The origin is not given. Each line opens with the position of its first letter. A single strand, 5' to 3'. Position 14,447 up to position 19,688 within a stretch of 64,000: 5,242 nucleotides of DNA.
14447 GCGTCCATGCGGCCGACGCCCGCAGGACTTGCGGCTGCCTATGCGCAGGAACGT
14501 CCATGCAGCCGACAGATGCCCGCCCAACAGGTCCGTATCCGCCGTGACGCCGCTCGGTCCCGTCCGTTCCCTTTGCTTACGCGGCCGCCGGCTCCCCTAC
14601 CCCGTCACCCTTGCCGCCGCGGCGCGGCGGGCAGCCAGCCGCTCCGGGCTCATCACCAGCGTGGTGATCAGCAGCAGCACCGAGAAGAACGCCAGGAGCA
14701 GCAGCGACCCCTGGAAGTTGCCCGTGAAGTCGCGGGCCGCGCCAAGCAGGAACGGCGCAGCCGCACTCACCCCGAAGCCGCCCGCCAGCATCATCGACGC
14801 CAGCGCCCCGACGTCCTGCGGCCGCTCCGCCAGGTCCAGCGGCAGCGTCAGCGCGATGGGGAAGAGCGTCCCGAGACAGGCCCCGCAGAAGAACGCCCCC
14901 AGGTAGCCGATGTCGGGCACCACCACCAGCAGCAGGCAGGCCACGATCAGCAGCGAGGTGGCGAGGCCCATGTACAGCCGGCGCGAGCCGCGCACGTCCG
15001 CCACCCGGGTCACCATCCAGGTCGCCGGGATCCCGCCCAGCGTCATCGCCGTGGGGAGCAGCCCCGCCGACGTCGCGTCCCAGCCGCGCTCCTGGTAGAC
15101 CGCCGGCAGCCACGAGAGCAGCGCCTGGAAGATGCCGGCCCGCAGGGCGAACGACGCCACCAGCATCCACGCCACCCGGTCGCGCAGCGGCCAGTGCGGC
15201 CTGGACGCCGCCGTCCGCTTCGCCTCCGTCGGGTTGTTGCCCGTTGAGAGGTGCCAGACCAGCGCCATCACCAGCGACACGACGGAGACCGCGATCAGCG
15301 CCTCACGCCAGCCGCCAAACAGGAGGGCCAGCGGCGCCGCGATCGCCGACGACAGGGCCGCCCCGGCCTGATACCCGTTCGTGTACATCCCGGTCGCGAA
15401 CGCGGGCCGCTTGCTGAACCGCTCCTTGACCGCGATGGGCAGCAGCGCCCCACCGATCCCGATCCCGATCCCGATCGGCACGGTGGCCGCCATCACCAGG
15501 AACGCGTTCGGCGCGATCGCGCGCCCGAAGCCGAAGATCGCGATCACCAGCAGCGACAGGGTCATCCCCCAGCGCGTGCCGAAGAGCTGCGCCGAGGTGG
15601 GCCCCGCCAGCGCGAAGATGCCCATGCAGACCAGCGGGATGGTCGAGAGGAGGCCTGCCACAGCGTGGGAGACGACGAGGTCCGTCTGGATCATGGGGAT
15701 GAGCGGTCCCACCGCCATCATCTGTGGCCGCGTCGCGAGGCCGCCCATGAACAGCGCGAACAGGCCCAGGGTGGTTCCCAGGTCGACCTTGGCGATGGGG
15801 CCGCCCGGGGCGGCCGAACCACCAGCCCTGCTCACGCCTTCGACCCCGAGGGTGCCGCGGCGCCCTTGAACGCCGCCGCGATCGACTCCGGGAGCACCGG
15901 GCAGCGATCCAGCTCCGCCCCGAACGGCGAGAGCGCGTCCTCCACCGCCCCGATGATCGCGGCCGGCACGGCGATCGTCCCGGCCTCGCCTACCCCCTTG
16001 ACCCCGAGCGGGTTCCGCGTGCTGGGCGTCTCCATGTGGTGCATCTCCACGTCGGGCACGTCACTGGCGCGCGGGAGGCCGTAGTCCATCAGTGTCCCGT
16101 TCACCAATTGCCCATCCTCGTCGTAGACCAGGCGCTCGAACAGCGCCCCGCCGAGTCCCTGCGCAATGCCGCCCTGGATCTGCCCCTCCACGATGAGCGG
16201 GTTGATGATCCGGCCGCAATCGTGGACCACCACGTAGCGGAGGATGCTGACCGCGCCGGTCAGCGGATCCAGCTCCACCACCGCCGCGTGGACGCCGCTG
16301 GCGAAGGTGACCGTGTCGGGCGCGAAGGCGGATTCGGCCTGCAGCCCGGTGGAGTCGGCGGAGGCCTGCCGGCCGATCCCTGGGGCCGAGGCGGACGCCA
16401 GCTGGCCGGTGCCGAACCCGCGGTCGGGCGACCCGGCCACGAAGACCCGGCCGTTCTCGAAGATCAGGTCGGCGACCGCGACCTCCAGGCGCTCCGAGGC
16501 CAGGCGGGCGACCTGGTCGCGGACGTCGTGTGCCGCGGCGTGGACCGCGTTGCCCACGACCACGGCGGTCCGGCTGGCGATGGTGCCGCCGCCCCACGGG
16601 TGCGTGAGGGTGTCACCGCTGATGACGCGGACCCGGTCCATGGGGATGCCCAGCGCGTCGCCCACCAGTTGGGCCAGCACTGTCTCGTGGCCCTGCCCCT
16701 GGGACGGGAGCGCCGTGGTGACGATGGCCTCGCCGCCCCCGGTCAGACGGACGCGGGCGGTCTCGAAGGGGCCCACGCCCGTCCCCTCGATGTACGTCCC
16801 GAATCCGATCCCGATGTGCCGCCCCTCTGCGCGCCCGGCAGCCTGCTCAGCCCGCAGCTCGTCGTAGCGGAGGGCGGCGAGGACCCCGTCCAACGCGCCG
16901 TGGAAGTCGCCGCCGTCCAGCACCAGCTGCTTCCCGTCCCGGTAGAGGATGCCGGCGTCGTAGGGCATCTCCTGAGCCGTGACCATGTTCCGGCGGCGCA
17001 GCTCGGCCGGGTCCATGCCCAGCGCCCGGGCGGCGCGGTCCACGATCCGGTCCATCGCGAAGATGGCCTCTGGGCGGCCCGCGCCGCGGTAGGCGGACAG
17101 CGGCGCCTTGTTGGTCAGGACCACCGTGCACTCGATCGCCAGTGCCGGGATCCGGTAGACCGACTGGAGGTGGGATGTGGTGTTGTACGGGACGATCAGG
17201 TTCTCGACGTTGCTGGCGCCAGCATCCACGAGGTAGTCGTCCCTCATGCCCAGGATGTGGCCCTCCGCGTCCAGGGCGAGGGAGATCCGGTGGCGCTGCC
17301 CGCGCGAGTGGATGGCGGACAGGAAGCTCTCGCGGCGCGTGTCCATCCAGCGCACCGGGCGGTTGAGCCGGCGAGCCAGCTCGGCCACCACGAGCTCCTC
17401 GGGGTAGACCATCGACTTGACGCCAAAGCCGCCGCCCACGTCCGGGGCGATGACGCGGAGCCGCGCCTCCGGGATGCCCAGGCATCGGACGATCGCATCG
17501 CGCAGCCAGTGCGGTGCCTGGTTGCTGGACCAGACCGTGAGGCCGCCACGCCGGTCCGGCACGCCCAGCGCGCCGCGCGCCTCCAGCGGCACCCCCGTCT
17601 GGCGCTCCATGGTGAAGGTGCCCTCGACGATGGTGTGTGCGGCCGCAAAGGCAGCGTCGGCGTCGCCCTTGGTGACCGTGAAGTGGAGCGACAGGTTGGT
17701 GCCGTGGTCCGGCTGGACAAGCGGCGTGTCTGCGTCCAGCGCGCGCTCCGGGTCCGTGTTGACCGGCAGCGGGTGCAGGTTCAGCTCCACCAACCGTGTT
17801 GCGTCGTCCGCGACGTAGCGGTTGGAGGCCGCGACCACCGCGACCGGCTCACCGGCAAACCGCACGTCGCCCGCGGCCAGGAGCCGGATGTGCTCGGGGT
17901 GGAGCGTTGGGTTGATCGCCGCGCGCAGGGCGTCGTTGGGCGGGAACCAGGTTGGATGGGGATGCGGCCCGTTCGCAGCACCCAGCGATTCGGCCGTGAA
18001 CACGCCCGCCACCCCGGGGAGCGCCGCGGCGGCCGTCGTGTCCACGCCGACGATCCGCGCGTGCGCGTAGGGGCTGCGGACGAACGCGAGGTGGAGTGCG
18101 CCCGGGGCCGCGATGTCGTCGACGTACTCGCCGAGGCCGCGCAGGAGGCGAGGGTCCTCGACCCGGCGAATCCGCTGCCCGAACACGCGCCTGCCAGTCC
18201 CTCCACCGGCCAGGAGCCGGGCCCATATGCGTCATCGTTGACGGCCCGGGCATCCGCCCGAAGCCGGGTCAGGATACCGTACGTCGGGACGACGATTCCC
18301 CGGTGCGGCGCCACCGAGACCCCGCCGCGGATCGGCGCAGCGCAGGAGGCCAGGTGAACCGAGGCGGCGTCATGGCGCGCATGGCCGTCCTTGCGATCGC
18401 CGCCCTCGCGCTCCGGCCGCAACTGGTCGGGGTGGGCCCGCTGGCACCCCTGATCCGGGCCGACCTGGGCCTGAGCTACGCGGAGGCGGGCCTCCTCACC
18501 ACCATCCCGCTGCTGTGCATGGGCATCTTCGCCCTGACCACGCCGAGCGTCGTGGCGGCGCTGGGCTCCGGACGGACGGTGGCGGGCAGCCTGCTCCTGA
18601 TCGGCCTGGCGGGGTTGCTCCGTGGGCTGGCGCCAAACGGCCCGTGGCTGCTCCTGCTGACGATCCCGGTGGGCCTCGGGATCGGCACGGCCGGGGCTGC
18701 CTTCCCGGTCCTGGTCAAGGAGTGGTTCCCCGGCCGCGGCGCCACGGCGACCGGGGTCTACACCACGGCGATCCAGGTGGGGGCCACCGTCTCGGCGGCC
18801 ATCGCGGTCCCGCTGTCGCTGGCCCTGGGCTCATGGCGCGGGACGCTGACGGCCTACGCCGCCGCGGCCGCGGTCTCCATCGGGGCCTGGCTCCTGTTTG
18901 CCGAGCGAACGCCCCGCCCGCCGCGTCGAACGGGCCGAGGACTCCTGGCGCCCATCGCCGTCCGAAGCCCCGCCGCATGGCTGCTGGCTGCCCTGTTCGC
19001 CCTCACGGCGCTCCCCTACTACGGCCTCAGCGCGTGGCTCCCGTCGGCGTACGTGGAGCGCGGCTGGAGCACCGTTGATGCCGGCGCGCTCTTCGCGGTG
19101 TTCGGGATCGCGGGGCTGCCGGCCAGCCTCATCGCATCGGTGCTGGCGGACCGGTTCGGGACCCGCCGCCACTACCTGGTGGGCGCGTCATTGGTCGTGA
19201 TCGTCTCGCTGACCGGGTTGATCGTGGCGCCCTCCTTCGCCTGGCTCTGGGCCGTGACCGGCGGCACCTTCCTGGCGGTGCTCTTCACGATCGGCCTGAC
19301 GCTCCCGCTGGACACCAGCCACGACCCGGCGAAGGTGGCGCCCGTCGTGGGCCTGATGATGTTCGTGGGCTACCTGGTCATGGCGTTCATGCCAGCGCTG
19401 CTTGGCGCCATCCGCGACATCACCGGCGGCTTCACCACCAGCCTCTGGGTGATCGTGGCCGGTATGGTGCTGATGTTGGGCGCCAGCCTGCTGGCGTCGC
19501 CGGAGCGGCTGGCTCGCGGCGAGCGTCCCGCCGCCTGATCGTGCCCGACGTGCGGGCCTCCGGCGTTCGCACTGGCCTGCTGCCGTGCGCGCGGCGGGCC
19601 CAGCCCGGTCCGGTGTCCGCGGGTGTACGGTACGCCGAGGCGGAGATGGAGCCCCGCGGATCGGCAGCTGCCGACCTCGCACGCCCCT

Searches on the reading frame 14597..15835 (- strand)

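Call 19: search_protein_families(library=pfam, proteins=[window:14597-15835:-], max_evalue=0.0001)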
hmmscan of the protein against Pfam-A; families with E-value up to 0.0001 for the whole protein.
window:14597-15835:- (412 aa): 1 family
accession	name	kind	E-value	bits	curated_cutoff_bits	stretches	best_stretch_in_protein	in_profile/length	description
PF07690.21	MFS_1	-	1.4e-40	139.8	33.4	2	29-356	2-345/347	Major Facilitator Superfamily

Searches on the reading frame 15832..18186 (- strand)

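Call 19: search_protein_families(library=pfam, proteins=[window:15832-18186:-], max_evalue=0.0001)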
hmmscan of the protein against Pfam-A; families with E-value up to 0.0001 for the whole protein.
window:15832-18186:- (784 aa): 3 families
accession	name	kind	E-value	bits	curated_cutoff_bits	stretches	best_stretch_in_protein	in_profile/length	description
PF20256.3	MoCoBD_2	-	1.5e-83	281.1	27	1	436-711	3-283/283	Molybdopterin cofactor-binding domain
PF02738.23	MoCoBD_1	-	2.3e-83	279.5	27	1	164-401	8-244/244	Molybdopterin cofactor-binding domain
PF01315.27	Ald_Xan_dh_C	-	3.7e-25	88.8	31.3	1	17-140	2-109/110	Aldehyde oxidase and xanthine dehydrogenase, a/b hammerhead domain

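Call 51: search_protein_families(library=ncbifam, proteins=[window:15832-18186:-], max_evalue=0.00001)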
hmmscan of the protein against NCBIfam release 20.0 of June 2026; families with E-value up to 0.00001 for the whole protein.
window:15832-18186:- (784 aa): 13 families
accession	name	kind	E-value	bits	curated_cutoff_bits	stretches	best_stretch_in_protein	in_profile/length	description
NF040766.1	CODH_aero_grp5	exception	1.8e-220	734.2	950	2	1-602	4-596/785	aerobic carbon-monoxide dehydrogenase large subunit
NF041018.1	glyceraldDH_alpha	equivalog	1.4e-191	638.7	790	1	2-769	3-740/741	glyceraldehyde dehydrogenase subunit alpha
TIGR02416.1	CO_dehy_Mo_lg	equivalog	7.1e-152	507.2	991.15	1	10-759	1-757/770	aerobic carbon-monoxide dehydrogenase large subunit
NF043082.1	XdhA_XDHase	equivalog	6e-122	408.2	780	1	3-776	2-755/758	xanthine dehydrogenase subunit XdhA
TIGR03194.1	4hydrxCoA_A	equivalog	1e-120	404.4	994.55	1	14-771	9-744/746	4-hydroxybenzoyl-CoA reductase subunit alpha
NF007426.0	PRK09970.1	equivalog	1.6e-114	383.6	916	1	2-775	6-757/761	xanthine dehydrogenase molybdenum-binding subunit XdhA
TIGR03196.1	pucD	equivalog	1.2e-107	361.2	783.65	2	102-769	84-754/763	xanthine dehydrogenase subunit D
TIGR03311.1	Se_dep_XDH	equivalog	3.6e-80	270.1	830.45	2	2-564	162-683/848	selenium-dependent xanthine dehydrogenase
NF045668.1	pterin_aldehy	equivalog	9.1e-80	268.9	1100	1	28-773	204-904/905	molybdopterin-dependent aldehyde oxidoreductase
TIGR02965.1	xanthine_xdhB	equivalog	1.7e-78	264.6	849.5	2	16-405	15-379/758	xanthine dehydrogenase molybdopterin binding subunit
NF041671.1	peri_hyde_PaoC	equivalog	1.1e-68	232.4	1180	1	99-751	96-712/735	aldehyde oxidoreductase molybdenum-binding subunit PaoC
TIGR03313.1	Se_sel_red_Mo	hypoth_equivalog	3e-62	210.6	1101.9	2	170-752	358-931/951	molybdopterin-dependent oxidoreductase Mo/Fe-S-binding subunit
TIGR02969.1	mam_aldehyde_ox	subfamily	1.8e-39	135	1912.3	1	20-753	594-1280/1330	aldehyde oxidase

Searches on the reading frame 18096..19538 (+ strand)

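Call 19: search_protein_families(library=pfam, proteins=[window:18096-19538:+], max_evalue=0.0001)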
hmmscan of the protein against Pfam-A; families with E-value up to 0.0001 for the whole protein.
window:18096-19538:+ (480 aa): 1 family
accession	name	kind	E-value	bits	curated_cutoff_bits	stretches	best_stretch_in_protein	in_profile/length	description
PF07690.21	MFS_1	-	2.7e-30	105.9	33.4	1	111-433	13-347/347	Major Facilitator Superfamily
